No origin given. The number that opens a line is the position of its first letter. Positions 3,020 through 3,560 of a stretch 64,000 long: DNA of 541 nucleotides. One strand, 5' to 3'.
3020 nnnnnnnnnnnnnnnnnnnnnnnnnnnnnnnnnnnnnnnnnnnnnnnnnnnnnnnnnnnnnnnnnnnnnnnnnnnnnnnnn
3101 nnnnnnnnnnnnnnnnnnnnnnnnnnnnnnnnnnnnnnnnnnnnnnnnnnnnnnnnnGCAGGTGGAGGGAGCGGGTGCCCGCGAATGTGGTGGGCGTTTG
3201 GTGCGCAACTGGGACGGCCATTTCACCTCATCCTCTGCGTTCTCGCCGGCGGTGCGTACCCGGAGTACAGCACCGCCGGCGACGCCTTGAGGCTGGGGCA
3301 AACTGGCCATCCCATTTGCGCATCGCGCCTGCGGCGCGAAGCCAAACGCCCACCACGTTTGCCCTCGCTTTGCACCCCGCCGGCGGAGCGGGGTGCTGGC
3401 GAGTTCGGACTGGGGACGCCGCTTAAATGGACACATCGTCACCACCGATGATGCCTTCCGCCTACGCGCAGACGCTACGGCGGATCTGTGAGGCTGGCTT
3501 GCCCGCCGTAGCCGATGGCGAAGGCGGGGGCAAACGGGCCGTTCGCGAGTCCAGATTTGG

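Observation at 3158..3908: Two tandem ~185-bp nested-palindrome elements (and a third copy at 8910-9077) sharing the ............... terminal motif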

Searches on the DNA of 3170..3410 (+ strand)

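Call 24: build_rna_model(alignment_id=A2)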
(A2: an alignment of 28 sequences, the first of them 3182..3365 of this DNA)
Model R1 built from alignment A2 (28 sequences, 207 columns); structure: RNAalifold consensus.
model positions 186; base pairs 62; branch points 1; effective number of sequences 1.51; information 0.59 bits per position. Calibrated on 0.2 Mb of random sequence (short: E-values are rough).
structure used (alignment columns):
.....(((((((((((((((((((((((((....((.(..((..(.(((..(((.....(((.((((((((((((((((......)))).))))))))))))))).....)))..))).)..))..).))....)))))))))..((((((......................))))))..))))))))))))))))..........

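Call 25: search_with_rna_model(model_id=R1, source=window, max_evalue=1)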
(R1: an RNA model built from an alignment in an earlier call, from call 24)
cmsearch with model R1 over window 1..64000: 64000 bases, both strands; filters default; matches with E-value up to 1: 15.
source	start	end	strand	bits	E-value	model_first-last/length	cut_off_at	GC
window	3182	3365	+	178.8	2.2e-41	1-186/186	no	0.66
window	3639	3825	-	162.2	2.1e-37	1-186/186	no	0.71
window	8905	9085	+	152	5.6e-35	1-186/186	no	0.64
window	3687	3804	+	54.9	9.7e-12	22-140/186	no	0.71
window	3203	3321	-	54.4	1.3e-11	22-140/186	no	0.66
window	8901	9054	-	47.1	7.1e-10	1-186/186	no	0.64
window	44623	44654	+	15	0.034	1-186/186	no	0.78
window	29696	29849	-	12.9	0.11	1-186/186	no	0.67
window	46883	46940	+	11.7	0.22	1-186/186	no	0.76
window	18148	18228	-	11.7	0.22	1-186/186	no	0.74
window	23524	23619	-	10.6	0.39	1-186/186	no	0.75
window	2961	3039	+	10.2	0.5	1-186/186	no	0.71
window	19730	19776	+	9.4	0.76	1-186/186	no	0.77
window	45191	45230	+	9.3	0.8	1-186/186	no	0.8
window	57146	57354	+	9.2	0.85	1-186/186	no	0.69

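Call 26: search_with_rna_model(model_id=R1, sources=[L002, L007, L018, L020, L029, L032, L039, L044, L050, L054, L057, L060, L061, L062, L067, L068, L075, L079, L083, L087, L088, L089, L091, L011, L003, L023, L065], max_evalue=0.001)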
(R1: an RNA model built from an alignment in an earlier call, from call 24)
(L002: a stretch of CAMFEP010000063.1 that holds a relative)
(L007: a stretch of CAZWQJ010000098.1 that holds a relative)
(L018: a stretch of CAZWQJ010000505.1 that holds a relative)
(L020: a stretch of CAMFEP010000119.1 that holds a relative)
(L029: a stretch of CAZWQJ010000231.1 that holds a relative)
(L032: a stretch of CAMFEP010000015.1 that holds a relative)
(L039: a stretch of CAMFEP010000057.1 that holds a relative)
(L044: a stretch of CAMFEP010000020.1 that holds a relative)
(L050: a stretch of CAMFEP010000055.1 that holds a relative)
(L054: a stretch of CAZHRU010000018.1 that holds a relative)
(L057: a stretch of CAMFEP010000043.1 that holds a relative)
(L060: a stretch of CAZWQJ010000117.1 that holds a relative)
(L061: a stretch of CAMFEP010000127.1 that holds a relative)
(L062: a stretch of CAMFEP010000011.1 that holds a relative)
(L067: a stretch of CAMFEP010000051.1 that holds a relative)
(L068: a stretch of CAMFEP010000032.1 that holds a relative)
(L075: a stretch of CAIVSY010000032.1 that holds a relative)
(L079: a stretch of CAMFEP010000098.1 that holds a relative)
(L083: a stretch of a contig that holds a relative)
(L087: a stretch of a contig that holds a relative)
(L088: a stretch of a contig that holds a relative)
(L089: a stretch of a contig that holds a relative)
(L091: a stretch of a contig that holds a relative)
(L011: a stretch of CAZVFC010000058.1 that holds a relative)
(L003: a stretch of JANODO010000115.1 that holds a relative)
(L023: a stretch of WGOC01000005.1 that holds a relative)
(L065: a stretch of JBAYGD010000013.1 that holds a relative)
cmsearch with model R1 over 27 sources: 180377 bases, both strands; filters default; matches with E-value up to 0.001: 59.
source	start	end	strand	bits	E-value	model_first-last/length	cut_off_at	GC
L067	3187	3372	-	194.9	8.8e-45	1-186/186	no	0.67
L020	1242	1427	+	194.4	1.1e-44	1-186/186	no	0.65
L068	129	315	-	191.8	4.8e-44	1-186/186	no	0.63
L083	2410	2594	-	189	2.2e-43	1-186/186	no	0.63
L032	1274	1457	-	188.6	2.8e-43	1-186/186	no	0.63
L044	5258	5442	+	186.9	7.2e-43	1-186/186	no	0.68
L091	172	357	-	185.6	1.4e-42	1-186/186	no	0.65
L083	1439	1623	-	184.5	2.7e-42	1-186/186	no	0.63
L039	170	356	-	183.6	4.4e-42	1-186/186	no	0.65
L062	3108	3291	+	181.9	1.1e-41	1-186/186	no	0.67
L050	3159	3345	+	181.2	1.6e-41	1-186/186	no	0.57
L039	4133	4327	-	181.2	1.6e-41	1-186/186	no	0.63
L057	501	693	-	179.7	3.9e-41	1-186/186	no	0.66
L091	3784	3976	-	178.8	6.2e-41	1-186/186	no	0.67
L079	5719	5903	+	177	1.7e-40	1-186/186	no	0.62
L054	5476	5660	+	176.8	1.9e-40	1-186/186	no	0.63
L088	6926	7109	-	172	2.6e-39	1-186/186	no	0.64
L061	2559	2743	-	171.3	3.9e-39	1-186/186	no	0.62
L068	5236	5419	-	165.9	7.5e-38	1-186/186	no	0.6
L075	1537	1721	+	161.5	8.4e-37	1-186/186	no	0.68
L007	485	667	-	157.2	9e-36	1-186/186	no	0.7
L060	1808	1991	-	145.7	5.1e-33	1-186/186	no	0.7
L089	1673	1857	+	144.5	1e-32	1-186/186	no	0.61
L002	4674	4866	-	144.4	1e-32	1-186/186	no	0.63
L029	6684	6871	+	144.2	1.2e-32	1-186/186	no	0.67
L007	93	277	+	140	1.2e-31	1-186/186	no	0.66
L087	3173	3353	+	139.7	1.4e-31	1-186/186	no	0.71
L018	1566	1751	+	121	4.3e-27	1-186/186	no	0.7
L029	6331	6537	+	88.2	3e-19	1-186/186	no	0.68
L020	1238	1395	-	83.8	3.3e-18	1-186/186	no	0.64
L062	3104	3266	-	83.8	3.3e-18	1-186/186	no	0.66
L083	2443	2598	+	79.1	4.4e-17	1-186/186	no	0.6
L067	3224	3384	+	76.1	2.4e-16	1-186/186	no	0.67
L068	163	330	+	75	4.2e-16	1-186/186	no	0.61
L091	3826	3990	+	74.7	5.1e-16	1-186/186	no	0.67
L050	3145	3314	-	74.5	5.8e-16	1-186/186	no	0.58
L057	554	672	+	71.6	2.9e-15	22-140/186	no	0.66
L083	1471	1627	+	70.5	5.2e-15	1-186/186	no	0.62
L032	1305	1461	+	67.9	2.1e-14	1-186/186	no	0.63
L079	5710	5869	-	66.8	3.8e-14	1-186/186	no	0.6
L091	203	377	+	66.7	4.2e-14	1-186/186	no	0.64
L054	5497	5614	-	66.3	5.3e-14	22-140/186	no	0.67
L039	216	335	+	66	6e-14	22-140/186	no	0.66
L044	5254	5409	-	65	1e-13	1-186/186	no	0.67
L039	4170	4331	+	64.2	1.7e-13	1-186/186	no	0.62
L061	2594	2764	+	60.3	1.4e-12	1-186/186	no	0.63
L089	1694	1811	-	54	4.6e-11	22-140/186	no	0.59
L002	4719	4918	+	53.2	7e-11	1-186/186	no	0.6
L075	1558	1675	-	51.5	1.8e-10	22-140/186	no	0.71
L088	6959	7113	+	50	4.1e-10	1-186/186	no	0.62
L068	5271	5429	+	48.1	1.2e-09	1-186/186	no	0.59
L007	529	646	+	47.6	1.6e-09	22-140/186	no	0.7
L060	1839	2000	+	46.9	2.2e-09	1-186/186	no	0.68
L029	6705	6823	-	41.3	5e-08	22-140/186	no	0.71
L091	2909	3014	-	40.3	8.6e-08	1-186/186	no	0.61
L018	1587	1704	-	40.1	9.9e-08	22-140/186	no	0.72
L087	3194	3311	-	36.4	7.6e-07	22-140/186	no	0.7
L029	6326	6533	-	35.7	1.1e-06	1-186/186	no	0.68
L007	70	245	-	35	1.6e-06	1-186/186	no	0.66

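Call 43: search_with_rna_model(model_id=R1, sources=[L098, L099, L100, L101, L102, L103, L104, L105, L106, L107, L108, L109, L110, L111, L112, L113, L114, L115, L116, L117, L118, L119, L120, L121, L122, L123, L124, L125, L126, L127, L128, L129, L130, L131], max_evalue=1e-12)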
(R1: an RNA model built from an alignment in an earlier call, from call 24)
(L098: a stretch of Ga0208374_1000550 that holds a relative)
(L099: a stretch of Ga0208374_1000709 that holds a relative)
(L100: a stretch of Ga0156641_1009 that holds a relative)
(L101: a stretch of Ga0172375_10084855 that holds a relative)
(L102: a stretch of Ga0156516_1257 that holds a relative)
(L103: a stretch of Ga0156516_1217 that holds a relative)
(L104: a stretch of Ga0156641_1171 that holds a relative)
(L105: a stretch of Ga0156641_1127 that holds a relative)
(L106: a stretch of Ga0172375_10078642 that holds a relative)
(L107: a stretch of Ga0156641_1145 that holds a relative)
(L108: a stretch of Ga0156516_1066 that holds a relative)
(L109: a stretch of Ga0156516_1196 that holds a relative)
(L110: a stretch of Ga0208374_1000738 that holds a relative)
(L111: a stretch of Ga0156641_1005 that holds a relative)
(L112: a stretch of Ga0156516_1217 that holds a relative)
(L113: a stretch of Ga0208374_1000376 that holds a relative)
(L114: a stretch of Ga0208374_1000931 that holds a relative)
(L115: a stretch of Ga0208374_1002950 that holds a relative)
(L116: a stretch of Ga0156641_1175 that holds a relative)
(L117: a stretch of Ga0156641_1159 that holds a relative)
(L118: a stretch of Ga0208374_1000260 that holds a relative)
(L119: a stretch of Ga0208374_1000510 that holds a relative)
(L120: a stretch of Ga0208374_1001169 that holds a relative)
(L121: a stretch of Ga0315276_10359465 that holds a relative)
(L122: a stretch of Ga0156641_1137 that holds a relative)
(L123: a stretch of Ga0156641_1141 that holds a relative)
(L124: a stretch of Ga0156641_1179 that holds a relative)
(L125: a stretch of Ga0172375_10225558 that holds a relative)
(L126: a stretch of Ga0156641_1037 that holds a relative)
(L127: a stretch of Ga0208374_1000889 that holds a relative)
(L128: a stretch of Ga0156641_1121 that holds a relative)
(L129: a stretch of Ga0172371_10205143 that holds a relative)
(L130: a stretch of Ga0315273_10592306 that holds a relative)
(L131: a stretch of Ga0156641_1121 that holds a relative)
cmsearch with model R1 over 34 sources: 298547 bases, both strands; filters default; matches with E-value up to 1e-12: 25.
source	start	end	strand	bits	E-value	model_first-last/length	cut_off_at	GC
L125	815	998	-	110.9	1.8e-24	1-186/186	no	0.63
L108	6136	6304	-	103.6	1e-22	1-186/186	no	0.63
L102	4564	4732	+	99.3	1.1e-21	1-186/186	no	0.62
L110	9071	9239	-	96.7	4.4e-21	1-186/186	no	0.64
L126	9003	9171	-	96.7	4.4e-21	1-186/186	no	0.64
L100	6278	6446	-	95.7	8e-21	1-186/186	no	0.63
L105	2015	2183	+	93.1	3.2e-20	1-186/186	no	0.64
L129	447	628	-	91.9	6.3e-20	1-186/186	no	0.63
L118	4557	4728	-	91.1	9.9e-20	1-186/186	no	0.6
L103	8525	8696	+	90.9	1.1e-19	1-186/186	no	0.62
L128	7573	7744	+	90.9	1.1e-19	1-186/186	no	0.62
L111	1686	1855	+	90.7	1.3e-19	1-186/186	no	0.63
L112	1545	1714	+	90.6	1.3e-19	1-186/186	no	0.63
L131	10530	10699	+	90.6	1.3e-19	1-186/186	no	0.63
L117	3361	3530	+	89.3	2.6e-19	1-186/186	no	0.62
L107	2773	2944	+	89.2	2.8e-19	1-186/186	no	0.63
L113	6301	6472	+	87.9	5.9e-19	1-186/186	no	0.63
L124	10205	10376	-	87.9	5.9e-19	1-186/186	no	0.63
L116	9114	9283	-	83.1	8.1e-18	1-186/186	no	0.64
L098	5137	5305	+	82.2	1.3e-17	1-186/186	no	0.63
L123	7155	7323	-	82.2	1.3e-17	1-186/186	no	0.63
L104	4068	4236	-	79.8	4.9e-17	1-186/186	no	0.63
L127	12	130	-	72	3.6e-15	24-138/186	no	0.68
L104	6651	6819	-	71.2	5.8e-15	1-186/186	no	0.63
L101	2662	2823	+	61.9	9.6e-13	1-163/186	3'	0.63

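Call 50: search_rna_families(sources=[L083, L091, L007, L104, L125, L129], threshold=evalue, max_evalue=5)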
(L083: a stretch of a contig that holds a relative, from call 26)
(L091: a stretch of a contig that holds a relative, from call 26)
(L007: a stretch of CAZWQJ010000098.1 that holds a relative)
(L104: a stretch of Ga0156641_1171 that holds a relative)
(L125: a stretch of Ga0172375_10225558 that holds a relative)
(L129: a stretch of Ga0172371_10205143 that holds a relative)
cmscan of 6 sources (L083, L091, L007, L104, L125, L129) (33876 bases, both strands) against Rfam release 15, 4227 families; matches with E-value up to 5: 10.
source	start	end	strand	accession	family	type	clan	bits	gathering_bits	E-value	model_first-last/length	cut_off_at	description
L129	487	609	-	RF04104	MIR918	Gene; miRNA;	-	31.1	268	0.075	1-265/265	no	MIR918 microRNA precursor family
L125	857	979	-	RF04104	MIR918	Gene; miRNA;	-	29.4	268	0.17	1-265/265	no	MIR918 microRNA precursor family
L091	237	318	+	RF03905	MIR6149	Gene; miRNA;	-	29.3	100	0.064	1-99/99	no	MIR6149 microRNA precursor family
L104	1782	1818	-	RF01080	UPD-PKib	Cis-reg;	-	26.2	39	1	1-32/32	no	Pseudoknot of upstream pseudoknot domain (UPD) of the 3'UTR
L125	857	979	+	RF04104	MIR918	Gene; miRNA;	-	26.2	268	0.86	1-265/265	no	MIR918 microRNA precursor family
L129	510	587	+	RF00914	mir-674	Gene; miRNA;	-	24.3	93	3.2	1-77/77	no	mir-674 microRNA precursor family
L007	522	644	+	RF00765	mir-337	Gene; miRNA;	-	23.8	80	0.71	1-93/93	no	mir-337 microRNA precursor family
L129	487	609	+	RF04104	MIR918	Gene; miRNA;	-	23.5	268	3.3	1-265/265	no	MIR918 microRNA precursor family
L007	533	651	-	RF00765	mir-337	Gene; miRNA;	-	21.4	80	3.2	1-93/93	no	mir-337 microRNA precursor family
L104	7436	7479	+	RF04218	HCV_5BSL1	Cis-reg;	-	19.6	44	4.7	1-47/47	no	Hepatitis C virus stem-loop I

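Call 59: search_with_rna_model(model_id=R1, sources=[L132], max_evalue=1)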
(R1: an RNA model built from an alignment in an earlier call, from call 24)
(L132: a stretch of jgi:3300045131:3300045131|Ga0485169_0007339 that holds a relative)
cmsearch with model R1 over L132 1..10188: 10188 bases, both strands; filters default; matches with E-value up to 1: 5.
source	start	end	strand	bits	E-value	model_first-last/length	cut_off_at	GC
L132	8664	8743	+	12.4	0.023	1-186/186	no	0.73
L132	8605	8670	-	9.5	0.12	1-186/186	no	0.79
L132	9006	9058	+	6.9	0.47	1-186/186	no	0.77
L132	8900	8920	+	6.9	0.49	71-92/186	no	0.9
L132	58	117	-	6.1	0.75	1-186/186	no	0.67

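Call 96: search_with_rna_model(model_id=R1, sources=[L133, L134, L136, L137, L139, L141], max_evalue=0.01)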
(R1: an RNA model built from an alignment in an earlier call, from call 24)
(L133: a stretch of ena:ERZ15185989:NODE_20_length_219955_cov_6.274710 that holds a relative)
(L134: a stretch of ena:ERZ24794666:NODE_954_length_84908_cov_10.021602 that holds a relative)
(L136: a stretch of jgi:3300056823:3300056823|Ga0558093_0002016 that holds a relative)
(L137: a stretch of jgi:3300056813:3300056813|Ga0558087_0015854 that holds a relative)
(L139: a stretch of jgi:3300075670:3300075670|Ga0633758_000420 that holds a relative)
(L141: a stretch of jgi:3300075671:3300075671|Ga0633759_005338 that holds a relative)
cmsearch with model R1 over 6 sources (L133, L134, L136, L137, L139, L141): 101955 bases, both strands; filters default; matches with E-value up to 0.01: 0.
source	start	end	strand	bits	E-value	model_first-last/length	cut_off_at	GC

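Call 99: search_with_rna_model(model_id=R1, sources=[L142, L143, L145], max_evalue=0.01)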
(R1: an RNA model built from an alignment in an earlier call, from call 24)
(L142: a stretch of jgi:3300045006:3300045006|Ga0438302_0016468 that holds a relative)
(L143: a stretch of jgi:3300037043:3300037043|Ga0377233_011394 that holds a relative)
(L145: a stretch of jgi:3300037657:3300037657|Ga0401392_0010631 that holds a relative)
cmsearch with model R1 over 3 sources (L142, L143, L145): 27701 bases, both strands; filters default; matches with E-value up to 0.01: 0.
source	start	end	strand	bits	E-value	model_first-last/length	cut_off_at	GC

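Call 100: search_dna_similar(query=window:3170-3410:+, collection=plasmids, mode=distant, max_evalue=0.001, max_rows=10)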
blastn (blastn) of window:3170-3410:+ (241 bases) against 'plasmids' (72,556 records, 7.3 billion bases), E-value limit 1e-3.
No match.

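Call 101: search_dna_similar(query=window:3170-3410:+, collection=phages, mode=distant, max_evalue=0.001, max_rows=10)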
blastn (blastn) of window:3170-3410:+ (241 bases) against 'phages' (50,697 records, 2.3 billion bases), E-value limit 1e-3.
No match.
